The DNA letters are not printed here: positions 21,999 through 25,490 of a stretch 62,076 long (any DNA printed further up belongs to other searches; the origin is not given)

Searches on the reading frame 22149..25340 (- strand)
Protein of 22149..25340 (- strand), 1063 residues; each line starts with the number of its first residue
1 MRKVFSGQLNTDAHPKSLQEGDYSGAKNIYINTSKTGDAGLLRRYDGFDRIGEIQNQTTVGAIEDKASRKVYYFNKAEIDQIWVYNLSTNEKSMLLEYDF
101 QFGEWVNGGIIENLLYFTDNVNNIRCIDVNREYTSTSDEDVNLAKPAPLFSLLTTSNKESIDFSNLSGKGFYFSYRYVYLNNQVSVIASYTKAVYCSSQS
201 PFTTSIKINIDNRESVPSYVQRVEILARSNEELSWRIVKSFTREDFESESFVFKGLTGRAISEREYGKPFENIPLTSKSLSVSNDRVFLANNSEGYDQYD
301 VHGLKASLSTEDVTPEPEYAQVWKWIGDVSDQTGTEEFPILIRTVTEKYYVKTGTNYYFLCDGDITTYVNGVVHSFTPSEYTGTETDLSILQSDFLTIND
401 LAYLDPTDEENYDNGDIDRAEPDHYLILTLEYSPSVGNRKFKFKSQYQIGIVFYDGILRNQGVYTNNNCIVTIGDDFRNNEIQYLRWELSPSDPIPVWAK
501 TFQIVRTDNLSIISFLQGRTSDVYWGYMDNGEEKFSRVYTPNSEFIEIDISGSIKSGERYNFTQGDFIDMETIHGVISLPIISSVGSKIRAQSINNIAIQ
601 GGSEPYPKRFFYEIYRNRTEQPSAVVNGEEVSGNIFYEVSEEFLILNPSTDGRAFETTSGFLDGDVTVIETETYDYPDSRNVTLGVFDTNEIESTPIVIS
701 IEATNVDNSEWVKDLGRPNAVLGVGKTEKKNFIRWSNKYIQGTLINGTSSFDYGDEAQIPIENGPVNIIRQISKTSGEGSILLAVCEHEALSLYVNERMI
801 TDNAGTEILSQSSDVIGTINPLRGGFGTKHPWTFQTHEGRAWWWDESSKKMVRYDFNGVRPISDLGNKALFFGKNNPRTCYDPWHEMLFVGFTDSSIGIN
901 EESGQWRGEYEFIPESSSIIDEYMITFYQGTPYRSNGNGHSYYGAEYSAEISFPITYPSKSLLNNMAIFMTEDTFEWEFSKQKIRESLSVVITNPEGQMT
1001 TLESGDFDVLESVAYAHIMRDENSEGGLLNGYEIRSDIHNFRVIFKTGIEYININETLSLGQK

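Call 28: search_protein_families(library=pfam, proteins=[window:22149-25340:-], max_evalue=0.01)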
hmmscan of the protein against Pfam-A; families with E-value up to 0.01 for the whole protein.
window:22149-25340:- (1063 aa): 0 families

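Call 29: search_protein_families(library=phrogs, proteins=[window:22149-25340:-], max_evalue=0.001)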
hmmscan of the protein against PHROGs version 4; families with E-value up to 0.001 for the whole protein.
window:22149-25340:- (1063 aa): 1 family
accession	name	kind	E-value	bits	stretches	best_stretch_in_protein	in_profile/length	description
phrog_14478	-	head and packaging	1.1e-32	113.8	2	4-303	4-344/1474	virion structural protein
